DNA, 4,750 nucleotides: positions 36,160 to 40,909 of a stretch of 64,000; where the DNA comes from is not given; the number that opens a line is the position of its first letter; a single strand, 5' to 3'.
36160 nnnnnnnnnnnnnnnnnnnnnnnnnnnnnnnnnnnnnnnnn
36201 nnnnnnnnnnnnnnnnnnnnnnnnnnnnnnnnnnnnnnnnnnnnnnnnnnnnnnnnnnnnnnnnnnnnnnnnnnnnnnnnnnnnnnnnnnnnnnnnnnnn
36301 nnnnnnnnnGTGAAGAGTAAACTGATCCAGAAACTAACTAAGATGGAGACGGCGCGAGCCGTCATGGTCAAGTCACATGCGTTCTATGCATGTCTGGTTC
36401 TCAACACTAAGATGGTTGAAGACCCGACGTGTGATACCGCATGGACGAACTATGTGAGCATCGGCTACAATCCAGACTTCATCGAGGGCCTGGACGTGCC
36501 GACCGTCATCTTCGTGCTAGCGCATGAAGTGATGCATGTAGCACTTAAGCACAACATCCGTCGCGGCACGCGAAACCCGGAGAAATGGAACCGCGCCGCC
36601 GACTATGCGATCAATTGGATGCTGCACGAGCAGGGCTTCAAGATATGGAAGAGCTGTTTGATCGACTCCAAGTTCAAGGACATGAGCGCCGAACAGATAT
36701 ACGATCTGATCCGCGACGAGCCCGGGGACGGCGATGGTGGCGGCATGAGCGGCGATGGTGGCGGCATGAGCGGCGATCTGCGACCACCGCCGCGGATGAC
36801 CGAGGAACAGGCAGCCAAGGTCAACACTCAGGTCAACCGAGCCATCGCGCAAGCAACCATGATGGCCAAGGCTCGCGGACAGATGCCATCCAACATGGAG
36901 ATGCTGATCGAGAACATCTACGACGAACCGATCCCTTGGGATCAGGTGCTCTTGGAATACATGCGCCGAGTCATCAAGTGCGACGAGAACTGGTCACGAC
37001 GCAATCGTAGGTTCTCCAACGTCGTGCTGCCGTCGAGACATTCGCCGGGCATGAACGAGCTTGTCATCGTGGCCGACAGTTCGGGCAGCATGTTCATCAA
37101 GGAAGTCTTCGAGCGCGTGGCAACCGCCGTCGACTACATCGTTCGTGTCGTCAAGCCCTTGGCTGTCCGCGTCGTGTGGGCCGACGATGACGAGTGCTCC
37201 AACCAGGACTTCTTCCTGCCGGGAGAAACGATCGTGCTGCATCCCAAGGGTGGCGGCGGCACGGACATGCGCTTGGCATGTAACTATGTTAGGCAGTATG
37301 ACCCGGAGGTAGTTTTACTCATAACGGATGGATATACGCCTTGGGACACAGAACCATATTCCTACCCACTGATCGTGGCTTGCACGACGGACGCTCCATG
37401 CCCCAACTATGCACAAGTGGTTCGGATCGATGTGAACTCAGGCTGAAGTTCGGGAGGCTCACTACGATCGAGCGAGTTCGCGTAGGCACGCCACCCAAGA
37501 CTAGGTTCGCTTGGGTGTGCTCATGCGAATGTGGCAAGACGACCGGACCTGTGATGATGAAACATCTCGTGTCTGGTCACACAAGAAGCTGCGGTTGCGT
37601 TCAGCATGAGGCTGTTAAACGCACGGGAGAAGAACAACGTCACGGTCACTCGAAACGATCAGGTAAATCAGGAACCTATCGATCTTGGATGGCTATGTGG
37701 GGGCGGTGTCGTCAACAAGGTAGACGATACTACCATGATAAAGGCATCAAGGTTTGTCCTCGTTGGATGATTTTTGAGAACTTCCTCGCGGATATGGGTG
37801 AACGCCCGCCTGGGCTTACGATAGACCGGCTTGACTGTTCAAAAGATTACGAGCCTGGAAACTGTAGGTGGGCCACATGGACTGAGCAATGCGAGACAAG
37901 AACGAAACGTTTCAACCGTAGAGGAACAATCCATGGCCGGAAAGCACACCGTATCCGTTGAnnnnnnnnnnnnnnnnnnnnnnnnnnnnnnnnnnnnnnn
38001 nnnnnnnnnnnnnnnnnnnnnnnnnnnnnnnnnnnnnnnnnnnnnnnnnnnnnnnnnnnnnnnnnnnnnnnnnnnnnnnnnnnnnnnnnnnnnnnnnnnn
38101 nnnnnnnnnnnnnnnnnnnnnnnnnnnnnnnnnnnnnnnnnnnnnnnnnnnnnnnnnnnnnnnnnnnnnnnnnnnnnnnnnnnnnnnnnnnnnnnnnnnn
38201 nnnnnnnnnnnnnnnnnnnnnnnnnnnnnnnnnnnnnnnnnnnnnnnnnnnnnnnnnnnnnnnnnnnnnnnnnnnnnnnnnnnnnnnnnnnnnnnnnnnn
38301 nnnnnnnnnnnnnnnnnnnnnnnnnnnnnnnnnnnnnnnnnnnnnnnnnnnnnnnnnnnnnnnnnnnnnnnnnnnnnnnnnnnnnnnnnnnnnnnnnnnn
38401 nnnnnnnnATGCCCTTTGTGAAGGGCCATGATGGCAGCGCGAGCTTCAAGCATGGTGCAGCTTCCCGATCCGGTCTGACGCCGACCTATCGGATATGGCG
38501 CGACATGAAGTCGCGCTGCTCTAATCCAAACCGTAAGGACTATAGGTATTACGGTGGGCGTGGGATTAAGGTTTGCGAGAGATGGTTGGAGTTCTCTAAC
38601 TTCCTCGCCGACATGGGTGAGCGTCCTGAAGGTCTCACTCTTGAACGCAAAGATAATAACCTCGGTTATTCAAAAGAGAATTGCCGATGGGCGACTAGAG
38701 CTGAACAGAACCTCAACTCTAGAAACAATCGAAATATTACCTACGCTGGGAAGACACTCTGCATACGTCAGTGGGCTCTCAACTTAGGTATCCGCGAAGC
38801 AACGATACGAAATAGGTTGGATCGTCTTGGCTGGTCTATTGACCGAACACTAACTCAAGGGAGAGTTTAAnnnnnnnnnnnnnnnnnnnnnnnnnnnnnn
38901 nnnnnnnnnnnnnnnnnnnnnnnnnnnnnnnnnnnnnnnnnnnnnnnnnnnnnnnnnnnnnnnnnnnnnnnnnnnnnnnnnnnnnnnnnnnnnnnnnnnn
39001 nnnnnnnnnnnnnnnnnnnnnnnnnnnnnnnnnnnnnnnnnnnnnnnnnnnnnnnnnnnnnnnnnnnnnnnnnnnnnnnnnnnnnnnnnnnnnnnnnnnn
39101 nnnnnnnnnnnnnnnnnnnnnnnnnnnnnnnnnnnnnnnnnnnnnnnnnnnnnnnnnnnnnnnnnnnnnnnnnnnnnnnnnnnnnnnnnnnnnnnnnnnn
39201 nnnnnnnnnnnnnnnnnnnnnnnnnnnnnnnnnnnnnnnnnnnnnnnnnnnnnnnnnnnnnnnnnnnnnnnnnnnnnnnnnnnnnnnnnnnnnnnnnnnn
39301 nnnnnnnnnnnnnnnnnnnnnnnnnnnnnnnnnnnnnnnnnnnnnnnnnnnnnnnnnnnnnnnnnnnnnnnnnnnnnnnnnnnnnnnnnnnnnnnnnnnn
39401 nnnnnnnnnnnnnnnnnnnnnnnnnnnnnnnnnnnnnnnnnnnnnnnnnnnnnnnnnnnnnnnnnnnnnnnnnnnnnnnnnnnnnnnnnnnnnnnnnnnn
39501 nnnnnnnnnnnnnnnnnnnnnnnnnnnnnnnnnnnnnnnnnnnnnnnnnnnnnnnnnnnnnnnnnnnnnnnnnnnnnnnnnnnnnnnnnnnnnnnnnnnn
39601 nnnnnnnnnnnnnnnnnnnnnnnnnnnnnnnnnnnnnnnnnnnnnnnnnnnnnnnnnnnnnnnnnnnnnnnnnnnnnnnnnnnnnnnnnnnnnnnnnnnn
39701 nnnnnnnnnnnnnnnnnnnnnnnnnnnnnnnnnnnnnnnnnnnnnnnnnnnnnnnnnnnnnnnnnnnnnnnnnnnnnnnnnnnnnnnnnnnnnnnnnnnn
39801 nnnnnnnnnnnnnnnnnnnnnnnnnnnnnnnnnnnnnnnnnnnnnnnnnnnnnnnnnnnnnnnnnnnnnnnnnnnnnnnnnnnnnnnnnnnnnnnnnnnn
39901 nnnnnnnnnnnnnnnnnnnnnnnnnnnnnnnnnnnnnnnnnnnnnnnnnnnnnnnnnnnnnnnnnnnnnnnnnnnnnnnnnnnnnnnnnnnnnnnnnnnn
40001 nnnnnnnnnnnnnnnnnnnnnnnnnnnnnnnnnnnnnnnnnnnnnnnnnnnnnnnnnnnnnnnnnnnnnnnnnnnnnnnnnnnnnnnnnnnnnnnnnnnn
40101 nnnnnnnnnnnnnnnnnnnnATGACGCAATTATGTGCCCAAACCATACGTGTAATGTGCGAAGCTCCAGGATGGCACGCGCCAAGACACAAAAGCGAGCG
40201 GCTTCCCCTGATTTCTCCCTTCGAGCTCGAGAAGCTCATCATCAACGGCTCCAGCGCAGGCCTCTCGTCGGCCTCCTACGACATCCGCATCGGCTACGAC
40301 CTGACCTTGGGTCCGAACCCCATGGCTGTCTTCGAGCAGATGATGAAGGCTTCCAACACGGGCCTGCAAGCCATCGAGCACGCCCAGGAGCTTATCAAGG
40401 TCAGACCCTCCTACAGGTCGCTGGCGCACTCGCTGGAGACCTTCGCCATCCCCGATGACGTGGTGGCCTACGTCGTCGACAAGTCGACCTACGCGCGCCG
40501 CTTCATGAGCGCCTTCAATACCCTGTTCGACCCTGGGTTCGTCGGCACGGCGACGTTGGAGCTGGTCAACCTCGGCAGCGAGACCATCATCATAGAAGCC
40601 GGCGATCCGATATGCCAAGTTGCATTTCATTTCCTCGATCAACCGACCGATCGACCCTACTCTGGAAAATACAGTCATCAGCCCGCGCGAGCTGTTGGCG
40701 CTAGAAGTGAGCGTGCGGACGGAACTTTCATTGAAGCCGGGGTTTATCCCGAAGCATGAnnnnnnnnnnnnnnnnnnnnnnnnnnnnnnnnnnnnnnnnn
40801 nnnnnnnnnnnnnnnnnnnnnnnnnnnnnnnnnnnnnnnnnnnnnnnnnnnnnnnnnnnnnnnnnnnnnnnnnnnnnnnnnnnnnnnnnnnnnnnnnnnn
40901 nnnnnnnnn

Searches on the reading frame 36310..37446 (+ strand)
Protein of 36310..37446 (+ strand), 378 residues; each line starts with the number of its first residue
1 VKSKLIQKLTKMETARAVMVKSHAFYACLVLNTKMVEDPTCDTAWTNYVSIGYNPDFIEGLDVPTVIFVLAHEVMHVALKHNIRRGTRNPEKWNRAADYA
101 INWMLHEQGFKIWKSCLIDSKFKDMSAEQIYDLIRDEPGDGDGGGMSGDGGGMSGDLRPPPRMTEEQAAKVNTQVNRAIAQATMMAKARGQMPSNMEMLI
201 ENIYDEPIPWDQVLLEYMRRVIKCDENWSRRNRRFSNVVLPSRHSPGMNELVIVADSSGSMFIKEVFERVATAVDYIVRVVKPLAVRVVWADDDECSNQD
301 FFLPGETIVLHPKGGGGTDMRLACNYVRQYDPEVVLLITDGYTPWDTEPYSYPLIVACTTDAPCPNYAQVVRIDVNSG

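Call 27: search_protein_families(library=pfam, max_evalue=0.01, proteins=[window:36310-37446:+])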
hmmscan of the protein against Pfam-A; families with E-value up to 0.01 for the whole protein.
window:36310-37446:+ (378 aa): 3 families
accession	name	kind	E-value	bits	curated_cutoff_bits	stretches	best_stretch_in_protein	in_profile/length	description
PF13203.12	DUF2201_N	-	7.3e-47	160.7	23.2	1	10-246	4-268/271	Putative metallopeptidase domain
PF09967.15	DUF2201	-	1e-12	48.7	26.4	1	251-374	1-123/123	VWA-like domain (DUF2201)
PF10463.15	Peptidase_U49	-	0.0051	16.9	23.9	1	67-111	95-141/202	Peptidase U49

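Call 28: search_protein_families(library=phrogs, max_evalue=0.001, proteins=[window:36310-37446:+])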
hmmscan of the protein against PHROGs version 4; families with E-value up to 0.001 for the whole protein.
window:36310-37446:+ (378 aa): 2 families
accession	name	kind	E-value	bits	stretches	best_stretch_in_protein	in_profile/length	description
phrog_1314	-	DNA, RNA and nucleotide metabolism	8.7e-84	282.9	1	7-375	10-392/394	HNH endonuclease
phrog_30358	-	unknown function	7.8e-08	33.5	1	187-363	10-187/204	-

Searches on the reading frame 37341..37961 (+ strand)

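Call 44: search_protein_families(library=pfam, max_evalue=0.001, proteins=[window:37341-37961:+])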
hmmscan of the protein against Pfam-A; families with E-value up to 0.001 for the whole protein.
window:37341-37961:+ (206 aa): 0 families

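Call 61: search_protein_families(library=phrogs, max_evalue=0.001, proteins=[window:37341-37961:+])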
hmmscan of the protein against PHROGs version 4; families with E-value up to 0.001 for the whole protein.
window:37341-37961:+ (206 aa): 5 families
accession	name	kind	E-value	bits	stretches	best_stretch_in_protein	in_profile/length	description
phrog_374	-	DNA, RNA and nucleotide metabolism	1.7e-43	150.4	1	36-199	201-364/617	HNH endonuclease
phrog_3377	-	DNA, RNA and nucleotide metabolism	7.1e-28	98.8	1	103-196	5-101/196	HNH endonuclease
phrog_8790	-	DNA, RNA and nucleotide metabolism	5.4e-26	93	1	98-194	11-110/241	restriction endonuclease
phrog_2081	-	DNA, RNA and nucleotide metabolism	9.7e-16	58.9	1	96-191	90-200/433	HNH endonuclease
phrog_953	-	DNA, RNA and nucleotide metabolism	5.4e-09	36.9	1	105-179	217-297/420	HNH endonuclease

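Call 62: search_protein_families(library=pfam, max_evalue=5, proteins=[window:37341-37961:+])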
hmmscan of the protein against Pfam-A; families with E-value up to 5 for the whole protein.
window:37341-37961:+ (206 aa): 0 families

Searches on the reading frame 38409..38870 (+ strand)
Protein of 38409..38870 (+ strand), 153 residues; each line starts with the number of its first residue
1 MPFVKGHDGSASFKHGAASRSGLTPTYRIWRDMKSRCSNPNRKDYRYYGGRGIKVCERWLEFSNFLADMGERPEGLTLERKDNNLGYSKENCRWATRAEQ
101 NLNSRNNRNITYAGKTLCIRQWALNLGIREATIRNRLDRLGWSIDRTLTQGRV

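Call 44: search_protein_families(library=pfam, max_evalue=0.001, proteins=[window:38409-38870:+])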
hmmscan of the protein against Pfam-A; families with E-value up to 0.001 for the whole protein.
window:38409-38870:+ (153 aa): 0 families

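Call 61: search_protein_families(library=phrogs, max_evalue=0.001, proteins=[window:38409-38870:+])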
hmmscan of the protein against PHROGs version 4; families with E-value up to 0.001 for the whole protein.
window:38409-38870:+ (153 aa): 8 families
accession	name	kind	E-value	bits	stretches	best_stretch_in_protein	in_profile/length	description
phrog_3377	-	DNA, RNA and nucleotide metabolism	1.4e-53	182.7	1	24-151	12-140/196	HNH endonuclease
phrog_374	-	DNA, RNA and nucleotide metabolism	1.4e-45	157.2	1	23-136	269-387/617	HNH endonuclease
phrog_8790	-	DNA, RNA and nucleotide metabolism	1.6e-42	147.1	1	20-113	19-112/241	restriction endonuclease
phrog_2081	-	DNA, RNA and nucleotide metabolism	5.6e-33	115.7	1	22-110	99-201/433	HNH endonuclease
phrog_953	-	DNA, RNA and nucleotide metabolism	5.7e-21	76.3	1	24-109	222-310/420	HNH endonuclease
phrog_28742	-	unknown function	7.1e-05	24.1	1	30-110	27-111/165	-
phrog_3322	-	DNA, RNA and nucleotide metabolism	0.00017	22.5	1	70-98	100-128/162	endonuclease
phrog_4578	-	DNA, RNA and nucleotide metabolism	0.00031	21.6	1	67-109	21-64/130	HNH endonuclease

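Call 62: search_protein_families(library=pfam, max_evalue=5, proteins=[window:38409-38870:+])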
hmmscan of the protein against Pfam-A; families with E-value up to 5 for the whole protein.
window:38409-38870:+ (153 aa): 0 families

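Call 63: search_solved_structures(query=window:38409-38870:+, max_evalue=1)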
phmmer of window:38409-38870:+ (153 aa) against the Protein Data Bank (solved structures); distinct sequences matched with E-value up to 1: 1.
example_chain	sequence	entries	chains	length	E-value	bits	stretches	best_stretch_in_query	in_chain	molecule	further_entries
9d01_A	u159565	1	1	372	0.36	14.1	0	55-96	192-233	a-iTHR-201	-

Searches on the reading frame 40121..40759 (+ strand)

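Call 44: search_protein_families(library=pfam, max_evalue=0.001, proteins=[window:40121-40759:+])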
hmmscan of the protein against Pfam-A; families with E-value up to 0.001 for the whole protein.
window:40121-40759:+ (212 aa): 2 families
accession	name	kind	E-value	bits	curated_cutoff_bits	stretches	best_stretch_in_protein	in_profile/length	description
PF22769.1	DCD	-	1.7e-19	70.9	27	1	40-170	18-151/153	dCTP deaminase-like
PF00692.24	dUTPase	-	0.00039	20.6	22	0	94-173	26-105/129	dUTPase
